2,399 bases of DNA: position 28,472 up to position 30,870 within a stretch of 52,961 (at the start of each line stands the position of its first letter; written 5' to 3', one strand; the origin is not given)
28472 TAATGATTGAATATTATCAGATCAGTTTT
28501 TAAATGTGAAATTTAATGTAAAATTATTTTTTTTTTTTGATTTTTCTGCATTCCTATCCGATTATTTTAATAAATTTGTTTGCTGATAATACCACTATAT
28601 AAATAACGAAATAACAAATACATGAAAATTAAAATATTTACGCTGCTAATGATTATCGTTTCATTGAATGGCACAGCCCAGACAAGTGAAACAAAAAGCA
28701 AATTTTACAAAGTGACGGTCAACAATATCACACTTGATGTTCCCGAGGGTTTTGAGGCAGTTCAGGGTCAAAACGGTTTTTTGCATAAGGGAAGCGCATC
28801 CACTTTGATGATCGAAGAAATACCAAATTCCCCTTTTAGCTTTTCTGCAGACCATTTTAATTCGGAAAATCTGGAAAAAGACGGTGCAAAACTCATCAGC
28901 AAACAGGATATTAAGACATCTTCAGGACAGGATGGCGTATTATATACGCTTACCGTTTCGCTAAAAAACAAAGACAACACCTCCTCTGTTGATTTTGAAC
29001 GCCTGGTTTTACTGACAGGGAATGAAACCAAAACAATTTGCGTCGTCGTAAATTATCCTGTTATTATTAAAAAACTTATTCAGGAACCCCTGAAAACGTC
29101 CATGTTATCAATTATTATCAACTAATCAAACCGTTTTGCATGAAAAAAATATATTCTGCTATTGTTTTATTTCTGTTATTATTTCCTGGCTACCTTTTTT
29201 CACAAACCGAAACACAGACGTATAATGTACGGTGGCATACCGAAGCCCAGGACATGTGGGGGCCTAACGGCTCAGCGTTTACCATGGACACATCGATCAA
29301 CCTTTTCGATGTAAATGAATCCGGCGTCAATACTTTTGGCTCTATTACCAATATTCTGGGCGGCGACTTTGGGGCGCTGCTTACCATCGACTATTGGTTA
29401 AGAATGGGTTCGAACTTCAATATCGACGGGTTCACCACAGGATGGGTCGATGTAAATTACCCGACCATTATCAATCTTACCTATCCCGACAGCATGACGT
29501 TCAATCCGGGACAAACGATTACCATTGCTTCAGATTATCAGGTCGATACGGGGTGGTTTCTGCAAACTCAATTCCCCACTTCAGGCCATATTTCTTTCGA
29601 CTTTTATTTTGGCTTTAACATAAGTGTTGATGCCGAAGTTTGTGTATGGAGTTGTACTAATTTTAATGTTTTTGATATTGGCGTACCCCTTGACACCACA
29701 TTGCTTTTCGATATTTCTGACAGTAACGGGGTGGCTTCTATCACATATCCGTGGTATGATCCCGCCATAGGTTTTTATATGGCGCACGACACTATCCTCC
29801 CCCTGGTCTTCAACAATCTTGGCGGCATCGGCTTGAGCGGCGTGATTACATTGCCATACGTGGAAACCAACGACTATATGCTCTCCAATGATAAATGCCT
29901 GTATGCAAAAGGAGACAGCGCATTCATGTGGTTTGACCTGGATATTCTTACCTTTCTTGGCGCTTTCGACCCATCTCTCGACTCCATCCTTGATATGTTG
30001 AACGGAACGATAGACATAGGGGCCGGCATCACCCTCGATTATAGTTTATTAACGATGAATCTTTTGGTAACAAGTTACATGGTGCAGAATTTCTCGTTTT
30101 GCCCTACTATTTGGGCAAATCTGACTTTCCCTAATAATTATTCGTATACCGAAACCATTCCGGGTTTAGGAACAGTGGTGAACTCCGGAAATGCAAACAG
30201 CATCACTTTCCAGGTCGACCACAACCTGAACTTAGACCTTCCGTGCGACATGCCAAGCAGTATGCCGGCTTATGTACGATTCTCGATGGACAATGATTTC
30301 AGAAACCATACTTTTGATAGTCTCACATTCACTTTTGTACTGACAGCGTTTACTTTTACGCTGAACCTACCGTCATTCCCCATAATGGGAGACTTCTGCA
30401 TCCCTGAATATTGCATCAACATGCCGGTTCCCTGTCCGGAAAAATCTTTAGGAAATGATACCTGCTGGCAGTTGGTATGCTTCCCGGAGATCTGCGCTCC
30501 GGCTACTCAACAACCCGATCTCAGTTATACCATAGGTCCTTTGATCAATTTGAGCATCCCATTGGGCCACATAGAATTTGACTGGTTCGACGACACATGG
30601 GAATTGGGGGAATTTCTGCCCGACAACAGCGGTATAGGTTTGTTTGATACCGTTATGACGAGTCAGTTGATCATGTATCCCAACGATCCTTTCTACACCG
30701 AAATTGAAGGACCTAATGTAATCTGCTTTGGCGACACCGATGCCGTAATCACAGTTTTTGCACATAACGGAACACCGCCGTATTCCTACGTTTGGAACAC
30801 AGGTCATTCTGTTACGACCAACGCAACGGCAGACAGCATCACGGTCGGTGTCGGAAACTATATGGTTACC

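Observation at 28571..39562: Duplicated two-gene cassette: a small secreted protein tightly coupled to a ~935-aa T9SS type-B cargo protein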

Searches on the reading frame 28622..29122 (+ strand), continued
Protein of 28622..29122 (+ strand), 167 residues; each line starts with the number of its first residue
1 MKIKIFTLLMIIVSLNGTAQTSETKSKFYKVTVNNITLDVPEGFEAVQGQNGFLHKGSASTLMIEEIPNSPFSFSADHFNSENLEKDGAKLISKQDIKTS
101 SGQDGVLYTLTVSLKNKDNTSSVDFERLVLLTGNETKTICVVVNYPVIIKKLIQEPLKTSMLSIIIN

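Call 104: find_encoding_contigs(protein=P0232, flank=5000, max_places=2)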
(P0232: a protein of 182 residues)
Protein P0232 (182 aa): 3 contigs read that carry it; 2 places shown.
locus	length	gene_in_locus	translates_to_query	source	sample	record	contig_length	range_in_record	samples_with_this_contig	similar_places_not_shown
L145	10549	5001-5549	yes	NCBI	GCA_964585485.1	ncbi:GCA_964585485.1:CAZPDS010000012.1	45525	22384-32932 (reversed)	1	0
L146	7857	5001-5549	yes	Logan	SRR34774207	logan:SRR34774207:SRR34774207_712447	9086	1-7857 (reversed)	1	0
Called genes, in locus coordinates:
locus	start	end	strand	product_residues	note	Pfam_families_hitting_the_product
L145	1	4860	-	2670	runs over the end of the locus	PF25390:WD40_RLD, PF00415:RCC1, PF13540:RCC1_2, PF00415:RCC1, PF13540:RCC1_2, PF25390:WD40_RLD, PF00415:RCC1, PF18962:Por_Secre_tail, +4 more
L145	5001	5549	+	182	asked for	-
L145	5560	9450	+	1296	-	PF13573:SprB, PF08940:DUF1918 (faint), PF13573:SprB, PF13585:CHU_C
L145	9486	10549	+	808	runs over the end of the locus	PF13573:SprB, PF18962:Por_Secre_tail (faint), PF13573:SprB, PF13585:CHU_C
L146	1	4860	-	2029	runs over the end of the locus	?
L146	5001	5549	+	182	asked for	-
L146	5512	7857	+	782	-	?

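Call 105: find_encoding_contigs(protein=P0222, flank=5000, max_places=2)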
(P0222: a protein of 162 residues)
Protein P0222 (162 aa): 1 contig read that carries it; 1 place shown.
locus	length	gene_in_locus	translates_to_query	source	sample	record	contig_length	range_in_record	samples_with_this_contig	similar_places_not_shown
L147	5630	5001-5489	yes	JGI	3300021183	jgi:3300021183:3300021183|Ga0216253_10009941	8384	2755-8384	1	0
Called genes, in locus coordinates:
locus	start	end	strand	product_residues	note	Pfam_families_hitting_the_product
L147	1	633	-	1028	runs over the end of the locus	-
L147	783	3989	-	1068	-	-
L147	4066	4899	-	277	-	-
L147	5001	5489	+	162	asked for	-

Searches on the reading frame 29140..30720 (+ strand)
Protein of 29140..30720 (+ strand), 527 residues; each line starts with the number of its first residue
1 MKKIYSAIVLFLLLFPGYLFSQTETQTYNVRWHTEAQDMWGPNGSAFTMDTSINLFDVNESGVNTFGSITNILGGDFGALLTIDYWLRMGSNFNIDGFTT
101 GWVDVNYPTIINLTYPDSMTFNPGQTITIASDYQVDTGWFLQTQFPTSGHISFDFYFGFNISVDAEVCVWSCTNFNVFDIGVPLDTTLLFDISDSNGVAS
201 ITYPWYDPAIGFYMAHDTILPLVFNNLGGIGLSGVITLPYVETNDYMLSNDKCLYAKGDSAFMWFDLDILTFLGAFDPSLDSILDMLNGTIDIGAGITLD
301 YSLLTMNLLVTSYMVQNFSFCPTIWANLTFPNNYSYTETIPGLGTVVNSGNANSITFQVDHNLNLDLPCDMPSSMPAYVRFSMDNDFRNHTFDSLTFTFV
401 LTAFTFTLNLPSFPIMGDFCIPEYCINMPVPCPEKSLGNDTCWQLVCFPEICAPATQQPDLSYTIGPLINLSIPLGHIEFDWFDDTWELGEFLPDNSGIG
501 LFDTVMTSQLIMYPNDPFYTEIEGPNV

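Call 31: search_solved_structures(query=window:29140-30720:+, max_evalue=10)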
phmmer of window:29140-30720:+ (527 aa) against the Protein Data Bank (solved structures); distinct sequences matched with E-value up to 10: 1.
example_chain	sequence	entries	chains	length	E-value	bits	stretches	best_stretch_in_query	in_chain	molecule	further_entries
5afu_U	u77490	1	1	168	0.18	13.6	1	110-187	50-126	DYNACTIN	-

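Call 32: search_protein_families(library=pfam, proteins=[window:29140-30720:+], max_evalue=10)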
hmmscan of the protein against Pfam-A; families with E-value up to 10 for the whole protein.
window:29140-30720:+ (527 aa): 0 families

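Call 34: find_homologous_proteins(query=A3, max_evalue=0.001)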
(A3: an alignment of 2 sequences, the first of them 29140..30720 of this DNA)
Query A3 (2 sequences) (527 aa, profile of the alignment): 25 proteins with E <= 0.001 among 7006 candidates.
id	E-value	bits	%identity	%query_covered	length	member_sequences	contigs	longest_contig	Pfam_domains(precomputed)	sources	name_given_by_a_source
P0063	3.6e-291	985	92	100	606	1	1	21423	PF19408.6,PF13573.13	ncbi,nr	ncbi:MAG TPA: SprB repeat-containing protein, partial [Bacteroidales bacterium]|nr:SprB repeat-conta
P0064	8.9e-291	983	92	100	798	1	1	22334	PF19408.6,PF13573.13,PF18911.7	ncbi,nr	ncbi:MAG TPA: PKD domain-containing protein, partial [Bacteroidales bacterium]|nr:PKD domain-contain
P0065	2.9e-249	846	82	93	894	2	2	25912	PF19408.6,PF00801.27,PF13573.13,PF13585.13,PF18911.7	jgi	-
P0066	1.6e-235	801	77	93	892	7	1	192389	PF19408.6,PF13573.13,PF13585.13,PF18911.7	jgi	jgi:gliding motility-associated-like protein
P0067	3.9e-212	724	66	93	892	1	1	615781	PF00801.27,PF13573.13,PF13585.13,PF18911.7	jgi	jgi:gliding motility-associated-like protein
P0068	9.1e-167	574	43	93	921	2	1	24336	PF00801.27,PF13573.13,PF13585.13,PF18911.7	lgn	-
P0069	3.3e-166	572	42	93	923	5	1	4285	PF00801.27,PF13585.13,PF18911.7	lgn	-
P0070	1.6e-165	570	44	90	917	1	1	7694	PF00801.27,PF13585.13,PF18911.7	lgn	-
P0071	5.3e-165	568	41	93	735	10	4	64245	PF13573.13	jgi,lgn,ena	jgi:hypothetical protein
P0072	1.5e-164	567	43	94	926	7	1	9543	PF00801.27,PF13573.13,PF13585.13,PF18911.7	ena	-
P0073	7.1e-164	565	41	94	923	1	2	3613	PF00801.27,PF13573.13,PF13585.13,PF18911.7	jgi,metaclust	metaclust:\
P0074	9.9e-164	564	41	93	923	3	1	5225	PF00801.27,PF13573.13,PF13585.13,PF18911.7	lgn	-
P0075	1.1e-162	561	42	90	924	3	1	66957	PF00801.27,PF13585.13,PF18911.7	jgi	-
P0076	2.9e-162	559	43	93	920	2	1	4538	PF00801.27,PF13573.13,PF13585.13,PF18911.7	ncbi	-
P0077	2.1e-161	556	41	93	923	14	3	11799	PF00801.27,PF13573.13,PF13585.13,PF18911.7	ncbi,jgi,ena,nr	ncbi:MAG: gliding motility-associated C-terminal domain-containing protein [Bacteroidales bacterium]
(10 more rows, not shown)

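Call 47: predict_structure(alignment_id=A4)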
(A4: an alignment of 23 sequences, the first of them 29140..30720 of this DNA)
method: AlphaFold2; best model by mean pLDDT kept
length: 527 residues; sequences in the alignment: 23
mean_pLDDT: 71.2   pTM: 0.53
mean pLDDT of the five models: 71.2, 70.7, 70.4, 68.0, 63.5
residues with pLDDT >= 90: 21; 70-90: 282; 50-70: 195; < 50: 29
segments of 3 or more residues with pLDDT < 50: 16-21, 494-505, 522-524
pLDDT, mean of each block of 10 residues (from residue 1): 76 55 75 69 61 75 73 69 75 74 76 73 70 77 63 80 68 70 78 71 79 75 73 74 79 83 78 72 68 69 75 80 86 89 88 90 81 72 77 74 69 59 73 56 70 59 62 68 63 47 49 56 48
secondary structure, 60 per line:
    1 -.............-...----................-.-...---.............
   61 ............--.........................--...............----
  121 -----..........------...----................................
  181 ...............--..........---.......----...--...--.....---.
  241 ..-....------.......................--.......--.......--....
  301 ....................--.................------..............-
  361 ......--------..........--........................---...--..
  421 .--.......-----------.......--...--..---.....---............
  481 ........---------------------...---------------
elements in order: H2-14 E23-38 E48-72 E75-99 E102-116 E126-135 E142-144 E149-195 E198-207 E211-217 E222-224 E232-236 E240-242 E244-247 E254-268 H269-276 H279-285 E288-294 E297-320 E323-339 E346-359 E361-366 E375-384 E387-410 E414-416 E419-421 E424-430 E442-448 E451-453 E461-465 E469-488 E510-512
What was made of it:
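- On T6SS Eag chaperones: The partner N-domain is predicted to be all-beta with no helical TM segments after the signal peptide (call 47).
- The N-domain model is only moderately confident (pLDDT 71, pTM 0.53; call 47).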

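Call 50: fold_search(model_id=the predicted structure, library=pdb)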
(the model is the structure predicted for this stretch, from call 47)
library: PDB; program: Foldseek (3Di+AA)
matches with E <= 10: 692; with E <= 0.001: 1
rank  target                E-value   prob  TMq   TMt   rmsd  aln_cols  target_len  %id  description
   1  9efi_A                2.5e-04  0.23  0.08  0.06  41.9       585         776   10  VIP3Cb1 Protoxin Structure (released 2025-06-18)
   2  9efg_A                1.3e-03  0.13  0.08  0.06  43.7       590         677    7  VIP3Cb1 Toxin structure (released 2025-06-18)
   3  6vls_D                3.7e-03  0.10  0.07  0.04  43.0       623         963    7  Structure of C-terminal fragment of Vip3A toxin (released 2020-07-22)
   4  7pag                  5.0e-03  0.33  0.12  0.13  43.2       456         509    8  The pore conformation of lymphocyte perforin (released 2022-02-16)
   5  9h5m_A                8.4e-03  0.41  0.08  0.17  25.1       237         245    9  Cryo-EM structure of Gasdermin-E (released 2025-11-05)
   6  6tfk_A                1.1e-02  0.11  0.10  0.08  42.7       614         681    8  Vip3Aa toxin structure (released 2020-08-12)
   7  5e1r_C                1.2e-02  0.21  0.09  0.13  34.1       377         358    8  Crystal structure of pecan (carya illinoinensis) vicilin, a new food allergen (released 2016-08-10)
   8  6h04_F                1.7e-02  0.63  0.12  0.12  17.1       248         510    9  Closed conformation of the Membrane Attack Complex (released 2018-12-19)
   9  8a1d_A                1.9e-02  0.23  0.13  0.13  41.5       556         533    7  Structure of murine perforin-2 (Mpeg1) pore in ring form (released 2022-07-20)
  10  9t5z_A                1.9e-02  0.07  0.07  0.06  45.4       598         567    7  Cryo-EM structure of alphaM/beta2:MEM148-Fab headpiece complex (without alphaM I-domain) (released 2026-03-25)
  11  6vls_B                2.2e-02  0.07  0.07  0.05  45.7       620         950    8  Structure of C-terminal fragment of Vip3A toxin (released 2020-07-22)
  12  6l4c_C                2.3e-02  0.14  0.08  0.12  34.2       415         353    8  Crystal structure of vicilin from Corylus avellana (Hazelnut) (released 2019-12-04)
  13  7a57_C                2.3e-02  0.06  0.06  0.07  43.5       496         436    8  La Crosse Virus Envelope Glycoprotein Gc W1066H Mutant Fusion Domains in Postfusion Conformation (released 2021-09-01)
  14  6vls_A                2.4e-02  0.09  0.07  0.05  41.8       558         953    7  Structure of C-terminal fragment of Vip3A toxin (released 2020-07-22)
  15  9t5w_A                2.4e-02  0.08  0.07  0.05  39.1       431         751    6  Cryo-EM structure of mutant R61H alphaM/beta2 headpiece complex (released 2026-03-25)
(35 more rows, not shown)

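Call 53: find_related_loci(query=A4, collection=genome_contigs, flank=5000)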
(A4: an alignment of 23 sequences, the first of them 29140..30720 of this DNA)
Query A4 (527 aa) in genome_contigs; peptide patterns used: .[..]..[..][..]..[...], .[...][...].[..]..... (x = any residue, [..] = any of these).
223 stretches matched a pattern; 101 encode a relative of the query (tblastn E <= 1e-3); the best 80 are kept; 72 distinct loci.
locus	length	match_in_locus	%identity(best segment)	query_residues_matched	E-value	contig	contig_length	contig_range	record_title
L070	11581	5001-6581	97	1-527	0e+0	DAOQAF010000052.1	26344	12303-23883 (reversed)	MAG TPA_asm: Bacteroidales bacterium isolate AMR_MDS_1269 NODE_1827_length_26344_cov_11.710525, whole genome shotgun seq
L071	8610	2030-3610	92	1-527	0e+0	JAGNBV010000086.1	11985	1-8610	MAG: Bacteroidales bacterium isolate Go_SlDig_bin_165 Go_SlDig_15947_length_11985_cov_13.071091, whole genome shotgun se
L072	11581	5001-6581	92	1-527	0e+0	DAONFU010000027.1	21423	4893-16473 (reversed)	MAG TPA_asm: Bacteroidales bacterium isolate AMR_MDS_3835 NODE_2522_length_21423_cov_49.193560, whole genome shotgun seq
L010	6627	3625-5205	92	1-527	0e+0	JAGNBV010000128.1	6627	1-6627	MAG: Bacteroidales bacterium isolate Go_SlDig_bin_165 Go_SlDig_37505_length_6627_cov_7.056769, whole genome shotgun sequ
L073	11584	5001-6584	84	1-527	0e+0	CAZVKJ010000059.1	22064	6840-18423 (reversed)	MAG TPA_asm: uncultured Bacteroidales bacterium isolate SRP089250_co1_43 genome assembly, contig: NODE_3726_length_22064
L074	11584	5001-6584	81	1-527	0e+0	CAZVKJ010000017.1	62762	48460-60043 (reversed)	MAG TPA_asm: uncultured Bacteroidales bacterium isolate SRP089250_co1_43 genome assembly, contig: NODE_555_length_62762_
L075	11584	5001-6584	72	1-527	0e+0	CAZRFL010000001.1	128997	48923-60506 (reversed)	MAG TPA_asm: uncultured Bacteroidales bacterium isolate SRP272421_co1_615 genome assembly, contig: NODE_108_length_12899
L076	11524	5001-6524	72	21-527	0e+0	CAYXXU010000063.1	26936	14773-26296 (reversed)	MAG TPA_asm: uncultured Bacteroidales bacterium isolate SRP220891_co2_158 genome assembly, contig: NODE_2734_length_2693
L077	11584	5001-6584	83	1-527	0e+0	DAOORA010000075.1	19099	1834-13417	MAG TPA_asm: Bacteroidales bacterium isolate AMR_MDS_2557 NODE_3506_length_19099_cov_23.961458, whole genome shotgun seq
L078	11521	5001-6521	67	21-527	0e+0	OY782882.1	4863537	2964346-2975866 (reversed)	MAG: Bacteroidales bacterium isolate 57984f20-7b8f-4c7b-84b7-4034ea6f78da genome assembly, chromosome: 1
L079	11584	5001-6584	72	1-527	0e+0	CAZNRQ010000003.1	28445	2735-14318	MAG TPA_asm: uncultured Bacteroidales bacterium isolate SRP142039_co2_135 genome assembly, contig: NODE_680_length_28445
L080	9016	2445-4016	64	1-527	0e+0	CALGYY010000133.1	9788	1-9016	MAG TPA_asm: uncultured Bacteroidetes bacterium isolate SRR3330212_bin.90_CONCOCT_v1.1_MAG genome assembly, contig: ERZ7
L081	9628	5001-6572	59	1-527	0e+0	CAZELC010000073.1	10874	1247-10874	MAG TPA_asm: uncultured Bacteroidales bacterium isolate SRP220891_co1_21 genome assembly, contig: NODE_11636_length_1087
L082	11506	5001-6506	46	20-517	5e-144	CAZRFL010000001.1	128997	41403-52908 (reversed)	MAG TPA_asm: uncultured Bacteroidales bacterium isolate SRP272421_co1_615 genome assembly, contig: NODE_108_length_12899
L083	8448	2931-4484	45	16-526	4e-140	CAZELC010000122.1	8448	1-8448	MAG TPA_asm: uncultured Bacteroidales bacterium isolate SRP220891_co1_21 genome assembly, contig: NODE_16465_length_8448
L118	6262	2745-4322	37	1-492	6e-96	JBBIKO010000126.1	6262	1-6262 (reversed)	MAG: Bacteroidota bacterium isolate QNF170220_bin_188 NODE_10256_length_6262_cov_2.930884, whole genome shotgun sequence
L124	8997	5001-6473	39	18-492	2e-92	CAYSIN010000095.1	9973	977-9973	MAG TPA_asm: uncultured Bacteroidales bacterium isolate binchicken_co20_354 genome assembly, contig: NODE_12311_length_9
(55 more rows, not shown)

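Call 79: search_protein_families(library=pfam, proteins=[L118:2090-2686:+], max_evalue=0.001)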
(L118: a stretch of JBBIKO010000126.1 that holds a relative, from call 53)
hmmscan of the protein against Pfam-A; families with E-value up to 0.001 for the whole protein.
L118:2090-2686:+ (199 aa): 0 families

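Call 84: search_solved_structures(query=A4, max_evalue=1)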
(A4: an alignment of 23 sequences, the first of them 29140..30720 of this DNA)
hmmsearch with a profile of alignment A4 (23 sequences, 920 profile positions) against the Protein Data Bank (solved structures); distinct sequences matched with E-value up to 1: 20.
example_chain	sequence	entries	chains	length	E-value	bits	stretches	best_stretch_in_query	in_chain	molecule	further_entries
9flp_A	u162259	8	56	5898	3.2e-68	233.5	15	509-832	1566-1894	The grappling hook protein A in the bacterium Aureispira sp. CCB-QB1 | The grappling hook protein A (GhpA) in the bacterium Aureispira sp. CCB-QB1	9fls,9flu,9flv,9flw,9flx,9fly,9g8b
9lqj_A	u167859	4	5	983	5.5e-12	47.4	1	694-849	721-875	Collagenase ColH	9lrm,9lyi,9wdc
9lrk_A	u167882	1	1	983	5.5e-12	47.4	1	694-849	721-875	Collagenase ColH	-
1l0q_A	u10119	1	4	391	1.3e-09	39.6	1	743-834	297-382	Surface layer protein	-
2kzw_A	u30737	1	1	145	3.1e-07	31.7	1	665-738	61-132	Uncharacterized protein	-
9c2d_S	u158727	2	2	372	9.9e-06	26.7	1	532-719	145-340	Tail protein | Putative tail protein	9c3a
4aqo_A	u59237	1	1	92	1e-05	26.7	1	671-739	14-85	COLLAGENASE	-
4jrw_A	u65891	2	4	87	1.1e-05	26.6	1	673-739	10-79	Collagenase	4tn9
2y72_A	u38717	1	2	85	1.5e-05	26.1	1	677-739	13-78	COLLAGENASE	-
4jgu_A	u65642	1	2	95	1.7e-05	26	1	694-740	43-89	ColH protein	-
4l9d_A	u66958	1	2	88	2.5e-05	25.4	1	774-834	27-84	Protease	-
4u6t_A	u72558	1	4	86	3.1e-05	25.1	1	693-739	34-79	ColH protein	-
4u7k_A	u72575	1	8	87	3.2e-05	25.1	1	693-739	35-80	ColH protein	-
2c26_A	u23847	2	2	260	8.5e-05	23.6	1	749-834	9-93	ENDOGLUCANASE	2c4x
6aem_A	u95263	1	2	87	0.00036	21.6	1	771-833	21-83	PKD domain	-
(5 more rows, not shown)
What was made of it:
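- Closest known: SprB-type adhesins and GhpA grappling-hook protein. Same: The profile matches the GhpA repeat region at E 3e-68 (call 84).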

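Call 97: search_solved_structures(query=A3, max_evalue=10)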
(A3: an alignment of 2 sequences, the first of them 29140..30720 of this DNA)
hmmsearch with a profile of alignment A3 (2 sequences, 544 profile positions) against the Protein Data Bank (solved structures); distinct sequences matched with E-value up to 10: 0.

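Call 99: fold_search(model_id=the predicted structure, library=viral)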
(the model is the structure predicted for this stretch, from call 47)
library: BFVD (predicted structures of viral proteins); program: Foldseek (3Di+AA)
matches with E <= 10: 608; with E <= 0.001: 0
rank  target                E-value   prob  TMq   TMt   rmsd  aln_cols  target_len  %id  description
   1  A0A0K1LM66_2          2.0e-03  0.20  0.09  0.06  52.5       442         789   11  Tail fiber protein [Caulobacter phage Seuss]
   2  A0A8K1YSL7            8.9e-03  0.06  0.06  0.06  57.1       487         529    8  Tail fiber protein (Fragment) [Klebsiella phage vB_Kpn-VAC111]
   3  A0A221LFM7            1.4e-02  0.06  0.07  0.08  41.5       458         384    8  Putative polyprotein (Fragment) [Caldedonia dog whelk bunya/orthobunya-like virus 1]
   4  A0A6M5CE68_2          1.6e-02  0.05  0.08  0.06  49.2       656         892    8  (no name in the UniProt tables at hand)
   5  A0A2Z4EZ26            1.6e-02  0.06  0.06  0.05  45.7       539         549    7  (no name in the UniProt tables at hand)
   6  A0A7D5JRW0            2.0e-02  0.13  0.10  0.10  44.7       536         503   10  (no name in the UniProt tables at hand)
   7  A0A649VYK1            2.3e-02  0.04  0.06  0.05  39.7       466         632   10  Minor tail protein [Microbacterium phage Teamocil]
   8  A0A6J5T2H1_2          2.6e-02  0.03  0.05  0.03  45.9       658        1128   10  Uncharacterized protein [uncultured Caudovirales phage]
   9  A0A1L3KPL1            2.9e-02  0.06  0.07  0.05  33.9       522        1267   10  Putative glycoprotein [Hubei diptera virus 4]
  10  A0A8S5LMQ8            3.3e-02  0.08  0.08  0.06  38.3       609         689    7  Uncharacterized protein [Siphoviridae sp. ctDuC3]
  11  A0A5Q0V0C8            3.3e-02  0.08  0.10  0.07  57.5       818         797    8  (no name in the UniProt tables at hand)
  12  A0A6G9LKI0            4.0e-02  0.06  0.07  0.05  38.7       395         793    8  (no name in the UniProt tables at hand)
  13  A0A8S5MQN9            4.2e-02  0.08  0.06  0.10  32.7       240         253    9  Uncharacterized protein [Siphoviridae sp. ctA4S13]
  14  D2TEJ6                4.6e-02  0.11  0.05  0.10  29.4       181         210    7  (no name in the UniProt tables at hand)
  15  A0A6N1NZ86            4.9e-02  0.07  0.08  0.07  50.9       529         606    9  Ig family protein [Tupanvirus deep ocean]
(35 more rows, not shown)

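Call 103: search_protein_families(library=pfam, proteins=[L124:4423-4914:+], max_evalue=0.01)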
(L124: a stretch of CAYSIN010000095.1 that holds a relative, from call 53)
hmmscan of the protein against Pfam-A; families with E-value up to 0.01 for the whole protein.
L124:4423-4914:+ (164 aa): 2 families
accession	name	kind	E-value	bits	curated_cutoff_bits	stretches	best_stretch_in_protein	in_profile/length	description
PF18962.6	Por_Secre_tail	-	3.8e-10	40.4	27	1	85-151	1-66/75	Secretion system C-terminal sorting domain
PF11589.14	DUF3244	-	0.00052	20.4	25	1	92-151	29-87/96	Domain of unknown function (DUF3244)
